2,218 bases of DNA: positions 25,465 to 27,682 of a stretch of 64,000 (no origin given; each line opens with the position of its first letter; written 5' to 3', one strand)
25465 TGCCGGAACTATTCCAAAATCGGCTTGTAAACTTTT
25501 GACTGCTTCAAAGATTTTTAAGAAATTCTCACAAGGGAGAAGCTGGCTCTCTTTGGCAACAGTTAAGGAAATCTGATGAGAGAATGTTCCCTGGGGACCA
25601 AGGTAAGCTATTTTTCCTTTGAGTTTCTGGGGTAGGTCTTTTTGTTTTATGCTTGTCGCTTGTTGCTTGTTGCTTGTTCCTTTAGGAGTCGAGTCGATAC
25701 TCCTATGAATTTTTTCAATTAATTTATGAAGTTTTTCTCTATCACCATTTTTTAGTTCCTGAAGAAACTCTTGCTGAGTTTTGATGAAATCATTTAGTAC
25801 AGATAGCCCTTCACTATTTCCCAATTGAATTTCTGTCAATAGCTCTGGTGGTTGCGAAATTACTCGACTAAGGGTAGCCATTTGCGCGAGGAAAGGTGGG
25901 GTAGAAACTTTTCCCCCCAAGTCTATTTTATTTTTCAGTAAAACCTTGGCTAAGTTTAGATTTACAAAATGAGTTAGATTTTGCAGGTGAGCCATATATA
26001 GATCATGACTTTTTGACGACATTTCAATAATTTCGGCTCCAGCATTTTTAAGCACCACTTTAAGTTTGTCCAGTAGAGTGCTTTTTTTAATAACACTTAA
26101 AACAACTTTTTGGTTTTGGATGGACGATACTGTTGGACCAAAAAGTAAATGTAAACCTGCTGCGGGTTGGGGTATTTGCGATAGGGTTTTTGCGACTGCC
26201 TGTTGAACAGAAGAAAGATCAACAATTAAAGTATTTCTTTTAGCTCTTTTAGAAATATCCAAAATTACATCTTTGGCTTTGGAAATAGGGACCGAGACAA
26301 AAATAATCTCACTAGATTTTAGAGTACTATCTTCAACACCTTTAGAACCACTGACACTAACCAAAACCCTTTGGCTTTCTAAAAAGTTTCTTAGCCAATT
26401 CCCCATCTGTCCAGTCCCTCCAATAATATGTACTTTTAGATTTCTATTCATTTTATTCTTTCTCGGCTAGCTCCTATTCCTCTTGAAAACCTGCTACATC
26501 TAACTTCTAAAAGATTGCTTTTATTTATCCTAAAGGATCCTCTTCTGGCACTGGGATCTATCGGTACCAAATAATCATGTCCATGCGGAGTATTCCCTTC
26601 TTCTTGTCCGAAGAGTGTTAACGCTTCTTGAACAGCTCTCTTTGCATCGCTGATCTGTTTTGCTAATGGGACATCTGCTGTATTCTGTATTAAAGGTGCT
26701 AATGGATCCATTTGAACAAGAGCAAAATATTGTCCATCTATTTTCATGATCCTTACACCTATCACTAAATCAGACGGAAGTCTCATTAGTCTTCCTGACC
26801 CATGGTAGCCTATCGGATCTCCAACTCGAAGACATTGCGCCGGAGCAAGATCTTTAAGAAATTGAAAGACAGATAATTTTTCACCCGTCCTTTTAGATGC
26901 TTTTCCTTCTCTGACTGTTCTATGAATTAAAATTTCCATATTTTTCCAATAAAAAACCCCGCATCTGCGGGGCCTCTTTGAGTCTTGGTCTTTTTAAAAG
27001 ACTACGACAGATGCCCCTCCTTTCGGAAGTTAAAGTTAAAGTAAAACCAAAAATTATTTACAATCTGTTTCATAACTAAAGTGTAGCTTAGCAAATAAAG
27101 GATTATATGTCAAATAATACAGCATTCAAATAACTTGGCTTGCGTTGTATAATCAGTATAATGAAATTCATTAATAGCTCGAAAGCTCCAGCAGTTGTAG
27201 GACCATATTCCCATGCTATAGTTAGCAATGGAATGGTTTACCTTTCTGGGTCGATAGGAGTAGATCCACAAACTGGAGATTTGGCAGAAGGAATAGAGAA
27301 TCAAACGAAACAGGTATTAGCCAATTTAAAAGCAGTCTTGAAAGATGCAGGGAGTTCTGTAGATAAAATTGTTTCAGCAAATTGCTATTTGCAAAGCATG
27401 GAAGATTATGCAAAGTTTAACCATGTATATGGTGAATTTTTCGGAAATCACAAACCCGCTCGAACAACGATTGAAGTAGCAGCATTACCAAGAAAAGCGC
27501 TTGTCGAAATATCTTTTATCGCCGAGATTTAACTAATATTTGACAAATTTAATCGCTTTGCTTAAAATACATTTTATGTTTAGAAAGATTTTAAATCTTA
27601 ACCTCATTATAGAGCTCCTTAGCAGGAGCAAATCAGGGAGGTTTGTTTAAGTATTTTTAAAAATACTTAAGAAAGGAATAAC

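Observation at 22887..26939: Compact chorismate-to-Phe/Tyr operon with an unusual TyrA-PheA (prephenate dehydrogenase-dehydratase) fusion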

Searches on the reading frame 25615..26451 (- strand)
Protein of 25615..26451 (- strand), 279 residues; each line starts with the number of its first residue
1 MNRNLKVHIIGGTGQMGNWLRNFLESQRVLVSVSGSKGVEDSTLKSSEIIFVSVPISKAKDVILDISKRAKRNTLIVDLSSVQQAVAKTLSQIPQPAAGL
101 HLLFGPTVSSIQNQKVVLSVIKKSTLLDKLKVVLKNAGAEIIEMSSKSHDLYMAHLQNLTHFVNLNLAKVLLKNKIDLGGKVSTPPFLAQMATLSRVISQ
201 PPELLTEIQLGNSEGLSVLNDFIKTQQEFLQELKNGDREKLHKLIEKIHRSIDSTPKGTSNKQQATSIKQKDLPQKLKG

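Call 37: search_solved_structures(query=window:25615-26451:-, max_evalue=1, show_alignments=4)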
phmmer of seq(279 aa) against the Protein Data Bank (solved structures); distinct sequences matched with E-value up to 1: 14.
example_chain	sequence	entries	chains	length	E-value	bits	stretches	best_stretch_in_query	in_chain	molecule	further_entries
2pv7_A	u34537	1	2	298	1.7e-22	83.6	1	6-247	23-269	T-protein [Includes: Chorismate mutase (EC 5.4.99.5) (CM) and Prephenate dehydrogenase (EC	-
2f1k_A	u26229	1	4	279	0.00033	23.7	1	36-249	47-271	prephenate dehydrogenase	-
4wji_A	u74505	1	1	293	0.0024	20.9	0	129-247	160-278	Putative cyclohexadienyl dehydrogenase and ADH prephenate dehydrogenase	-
7mqv_A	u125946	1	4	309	0.011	18.7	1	124-250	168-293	Prephenate dehydrogenase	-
5uyy_A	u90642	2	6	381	0.018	18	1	124-254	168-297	Prephenate dehydrogenase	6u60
5t9e_A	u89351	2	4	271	0.022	17.7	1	56-173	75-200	Prephenate dehydrogenase 1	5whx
5t9f_A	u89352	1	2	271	0.023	17.7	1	56-173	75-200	Prephenate dehydrogenase 1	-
5t95_A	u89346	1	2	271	0.024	17.6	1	56-173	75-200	Prephenate dehydrogenase 1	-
3b1f_A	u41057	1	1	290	0.035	17.1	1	47-233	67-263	Putative prephenate dehydrogenase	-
7udl_A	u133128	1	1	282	0.046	16.7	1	202-258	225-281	Designed helical repeat protein (DHR) RPB_PLP1_R6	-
7udm_A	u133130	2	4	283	0.048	16.7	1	202-258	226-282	Designed helical repeat protein (DHR) RPB_PLP1_R6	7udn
9k8a_A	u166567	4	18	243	0.4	13.6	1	210-260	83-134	Cage-t32-Zn1-HEHE-34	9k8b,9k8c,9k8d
3dzb_A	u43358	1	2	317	0.44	13.5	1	47-234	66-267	Prephenate dehydrogenase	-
9h74_A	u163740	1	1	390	0.61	13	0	196-234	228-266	Eukaryotic translation initiation factor 2 subunit 1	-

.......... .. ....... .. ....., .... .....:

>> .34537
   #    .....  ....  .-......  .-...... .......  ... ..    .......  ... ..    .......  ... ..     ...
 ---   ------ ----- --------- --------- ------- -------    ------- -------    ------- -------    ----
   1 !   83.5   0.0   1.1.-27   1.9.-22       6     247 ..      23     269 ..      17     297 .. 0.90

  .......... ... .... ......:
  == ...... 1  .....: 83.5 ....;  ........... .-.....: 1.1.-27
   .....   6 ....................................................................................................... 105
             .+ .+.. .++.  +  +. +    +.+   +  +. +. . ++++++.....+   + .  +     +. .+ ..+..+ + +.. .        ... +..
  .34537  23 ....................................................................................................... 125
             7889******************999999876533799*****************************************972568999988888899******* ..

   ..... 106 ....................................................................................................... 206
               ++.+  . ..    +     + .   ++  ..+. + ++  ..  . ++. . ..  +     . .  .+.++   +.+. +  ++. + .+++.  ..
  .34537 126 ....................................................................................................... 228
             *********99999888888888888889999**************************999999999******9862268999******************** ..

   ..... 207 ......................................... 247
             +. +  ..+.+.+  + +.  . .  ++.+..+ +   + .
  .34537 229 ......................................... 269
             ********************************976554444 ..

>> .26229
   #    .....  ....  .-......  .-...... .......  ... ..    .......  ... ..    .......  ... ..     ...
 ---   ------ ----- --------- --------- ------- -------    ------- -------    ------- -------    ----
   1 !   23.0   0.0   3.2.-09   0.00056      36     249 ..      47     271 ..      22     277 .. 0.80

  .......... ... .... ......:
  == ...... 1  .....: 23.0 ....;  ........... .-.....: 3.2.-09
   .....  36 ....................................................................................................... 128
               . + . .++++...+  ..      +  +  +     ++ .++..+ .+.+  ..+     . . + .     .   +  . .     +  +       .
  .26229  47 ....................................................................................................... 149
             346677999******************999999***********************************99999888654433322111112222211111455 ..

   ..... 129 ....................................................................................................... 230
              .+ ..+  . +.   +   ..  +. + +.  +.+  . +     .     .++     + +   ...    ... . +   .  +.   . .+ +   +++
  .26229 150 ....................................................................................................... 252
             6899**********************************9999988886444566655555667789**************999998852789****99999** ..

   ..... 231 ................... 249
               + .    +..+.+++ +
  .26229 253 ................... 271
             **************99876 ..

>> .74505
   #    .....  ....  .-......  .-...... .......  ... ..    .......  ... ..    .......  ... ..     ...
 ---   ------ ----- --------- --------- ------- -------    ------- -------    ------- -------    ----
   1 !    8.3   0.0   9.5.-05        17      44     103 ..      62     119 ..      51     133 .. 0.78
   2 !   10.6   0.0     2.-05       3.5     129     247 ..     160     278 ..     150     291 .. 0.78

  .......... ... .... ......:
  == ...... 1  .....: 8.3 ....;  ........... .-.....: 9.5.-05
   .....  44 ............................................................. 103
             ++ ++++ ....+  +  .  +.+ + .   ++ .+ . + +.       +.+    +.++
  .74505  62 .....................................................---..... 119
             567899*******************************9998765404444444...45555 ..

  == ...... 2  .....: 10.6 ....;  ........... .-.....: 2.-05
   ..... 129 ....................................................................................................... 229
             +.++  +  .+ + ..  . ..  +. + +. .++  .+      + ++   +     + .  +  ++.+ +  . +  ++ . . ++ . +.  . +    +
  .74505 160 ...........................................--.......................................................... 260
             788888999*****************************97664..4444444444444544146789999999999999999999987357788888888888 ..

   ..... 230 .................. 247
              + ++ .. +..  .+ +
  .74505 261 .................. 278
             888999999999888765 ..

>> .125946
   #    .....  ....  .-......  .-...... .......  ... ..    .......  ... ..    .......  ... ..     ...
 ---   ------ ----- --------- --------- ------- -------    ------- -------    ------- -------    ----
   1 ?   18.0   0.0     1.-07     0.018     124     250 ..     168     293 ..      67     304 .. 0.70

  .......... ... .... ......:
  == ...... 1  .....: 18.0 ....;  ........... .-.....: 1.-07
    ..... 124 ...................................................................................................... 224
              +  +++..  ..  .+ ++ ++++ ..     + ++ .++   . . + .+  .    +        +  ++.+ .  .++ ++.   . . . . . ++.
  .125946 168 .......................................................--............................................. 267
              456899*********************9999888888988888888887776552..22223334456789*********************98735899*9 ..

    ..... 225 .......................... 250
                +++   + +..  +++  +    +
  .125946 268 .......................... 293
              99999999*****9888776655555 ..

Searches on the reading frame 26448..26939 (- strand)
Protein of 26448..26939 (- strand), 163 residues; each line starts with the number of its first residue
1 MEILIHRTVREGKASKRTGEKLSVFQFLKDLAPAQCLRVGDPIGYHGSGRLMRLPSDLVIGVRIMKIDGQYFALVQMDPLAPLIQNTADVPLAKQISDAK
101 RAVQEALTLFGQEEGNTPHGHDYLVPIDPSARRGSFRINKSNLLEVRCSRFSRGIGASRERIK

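Call 3: search_protein_families(library=pfam, proteins=[window:26448-26939:-], max_evalue=0.01)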
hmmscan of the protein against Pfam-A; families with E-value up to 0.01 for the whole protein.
window:26448-26939:- (163 aa): 0 families

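Call 4: search_protein_families(library=ncbifam, proteins=[window:26448-26939:-], max_evalue=0.01)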
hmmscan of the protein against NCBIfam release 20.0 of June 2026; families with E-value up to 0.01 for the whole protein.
window:26448-26939:- (163 aa): 0 families

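Call 26: search_protein_families(library=pfam, proteins=[window:26448-26939:-], max_evalue=10)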
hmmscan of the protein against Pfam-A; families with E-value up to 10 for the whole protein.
window:26448-26939:- (163 aa): 0 families

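Call 27: find_homologous_proteins(query=window:26448-26939:-, max_evalue=0.01)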
Query window:26448-26939:- (163 aa): 1 proteins with E <= 0.01 among 19 candidates.
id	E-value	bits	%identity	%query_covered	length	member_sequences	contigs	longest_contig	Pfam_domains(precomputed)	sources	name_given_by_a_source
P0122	7.4e-89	314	95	92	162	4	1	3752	-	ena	-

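Call 29: find_encoding_contigs(protein=P0122, flank=5000, max_places=4)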
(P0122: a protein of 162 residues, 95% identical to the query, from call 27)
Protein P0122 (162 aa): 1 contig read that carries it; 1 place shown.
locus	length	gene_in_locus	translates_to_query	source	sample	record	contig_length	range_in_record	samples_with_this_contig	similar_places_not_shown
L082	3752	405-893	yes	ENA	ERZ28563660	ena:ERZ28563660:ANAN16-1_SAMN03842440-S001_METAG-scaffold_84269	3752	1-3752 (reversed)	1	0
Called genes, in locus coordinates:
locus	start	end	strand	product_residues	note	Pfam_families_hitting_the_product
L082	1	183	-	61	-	?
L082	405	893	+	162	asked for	-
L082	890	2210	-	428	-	PF00884:Sulfatase (weak), PF01663:Phosphodiest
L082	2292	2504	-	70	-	-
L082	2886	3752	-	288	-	?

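Call 43: predict_structure(protein=window:26448-26939:-)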
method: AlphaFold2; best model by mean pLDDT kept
length: 163 residues; sequences in the alignment: 1
mean_pLDDT: 39.3   pTM: 0.32
mean pLDDT of the five models: 39.3, 37.2, 35.7, 34.4, 30.1
residues with pLDDT >= 90: 0; 70-90: 0; 50-70: 17; < 50: 146
segments of 3 or more residues with pLDDT < 50: 1-26, 31-61, 63-67, 76-122, 131-163
pLDDT, mean of each block of 10 residues (from residue 1): 29 37 46 38 31 36 50 48 38 45 43 34 50 41 37 28 26
secondary structure, 60 per line:
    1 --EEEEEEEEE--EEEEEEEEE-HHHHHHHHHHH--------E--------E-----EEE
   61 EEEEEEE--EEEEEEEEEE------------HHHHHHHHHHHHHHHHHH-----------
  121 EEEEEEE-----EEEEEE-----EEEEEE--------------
elements in order: E3-11 E14-22 H24-34 E58-67 E70-79 H92-109 E121-127 E133-138 E144-149

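Call 69: search_protein_families(library=phrogs, proteins=[window:26448-26939:-], max_evalue=1)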
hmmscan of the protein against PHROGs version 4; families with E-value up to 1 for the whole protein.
window:26448-26939:- (163 aa): 0 families

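Call 70: search_protein_families(library=padloc, proteins=[window:26448-26939:-], max_evalue=1)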
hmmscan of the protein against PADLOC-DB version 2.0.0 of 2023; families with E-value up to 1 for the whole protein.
window:26448-26939:- (163 aa): 0 families

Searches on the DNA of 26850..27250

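Call 67: search_rna_families(source=window, start=26850, end=27250, threshold=evalue, max_evalue=10)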
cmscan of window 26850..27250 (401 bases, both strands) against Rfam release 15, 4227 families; matches with E-value up to 10: 14.
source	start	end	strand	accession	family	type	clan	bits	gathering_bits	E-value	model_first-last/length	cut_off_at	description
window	26948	27074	-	RF01859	Phe_leader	Cis-reg; leader;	-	33.6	55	0.0006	1-125/125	no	Phenylalanine leader peptide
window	26949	27005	-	RF00512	Leu_leader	Cis-reg; leader;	-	23.8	50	0.0089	1-148/148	no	Leucine operon leader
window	26948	27026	-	RF00079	OmrA-B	Gene; sRNA;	-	21.5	40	0.08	1-87/87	no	OmrA-B family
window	26938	26980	-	RF02433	SpF36_sRNA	Gene; sRNA;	-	19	48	5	1-51/51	no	Streptococcus sRNA SpF36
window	26949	27055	-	RF00513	Trp_leader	Cis-reg; leader;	-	16.5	41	1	1-100/100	no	Tryptophan operon leader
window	26925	27010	-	RF01770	rimP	Cis-reg; leader;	-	15.5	47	6.4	1-102/102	no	Gammaprotebacteria rimP leader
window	26861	26893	-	RF00617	cHP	Cis-reg;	CL00129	15.2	40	1.8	17-42/45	no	Flavivirus capsid hairpin cHP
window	26872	26994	+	RF01627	ceN36-1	Gene; snRNA; snoRNA; HACA-box;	-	14.6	48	4.6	1-130/130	no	Nematode snoRNA ceN36-1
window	26954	27026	-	RF02236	asX2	Gene; sRNA;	-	14.3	70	2.9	1-87/87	no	Xanthomonas sRNA asX2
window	26953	26991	-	RF00195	RsmY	Gene; sRNA;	CL00106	14.2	57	0.31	83-121/121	no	RsmY RNA family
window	26850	27015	-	RF02032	GOLLD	Gene;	-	13.6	150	0.2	1-179/416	3'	Giant, ornate, lake- and Lactobacillales-derived (GOLLD) RNA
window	26953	27017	-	RF01393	isrJ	Gene; sRNA;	-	13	37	8.5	1-75/75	no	isrJ Hfq binding RNA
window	26860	26924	+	RF01965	RMST_4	Gene; lncRNA;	-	12.3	40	9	41-108/108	no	Rhabdomyosarcoma 2 associated transcript conserved region 4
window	26866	26978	-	RF02988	GEBRO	Gene; sRNA;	-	12.2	284.7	0.3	1-350/350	no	GEBRO RNA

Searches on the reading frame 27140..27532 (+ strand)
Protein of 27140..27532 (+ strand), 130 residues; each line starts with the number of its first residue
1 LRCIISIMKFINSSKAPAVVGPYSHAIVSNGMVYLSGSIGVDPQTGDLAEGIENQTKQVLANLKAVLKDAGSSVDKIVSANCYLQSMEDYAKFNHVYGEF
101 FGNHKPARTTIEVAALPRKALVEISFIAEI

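Call 3: search_protein_families(library=pfam, proteins=[window:27140-27532:+], max_evalue=0.01)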
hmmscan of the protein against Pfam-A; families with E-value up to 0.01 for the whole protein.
window:27140-27532:+ (130 aa): 1 family
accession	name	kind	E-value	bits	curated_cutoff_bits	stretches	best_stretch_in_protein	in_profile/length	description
PF01042.26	Ribonuc_L-PSP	-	5.6e-40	136.5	27.3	1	15-129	3-120/121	Endoribonuclease L-PSP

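Call 4: search_protein_families(library=ncbifam, proteins=[window:27140-27532:+], max_evalue=0.01)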
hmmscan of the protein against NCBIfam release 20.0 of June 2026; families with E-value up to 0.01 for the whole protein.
window:27140-27532:+ (130 aa): 3 families
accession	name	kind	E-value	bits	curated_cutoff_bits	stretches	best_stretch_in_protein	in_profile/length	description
TIGR00004.1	TIGR00004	subfamily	4.3e-45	152.9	106.25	1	8-128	1-123/125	Rid family detoxifying hydrolase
NF008490.0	PRK11401.1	equivalog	4.9e-25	87.9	222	1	8-128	2-125/129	enamine/imine deaminase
TIGR03610.1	RutC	equivalog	8.2e-21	74.4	169.1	1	15-130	10-126/127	pyrimidine utilization protein C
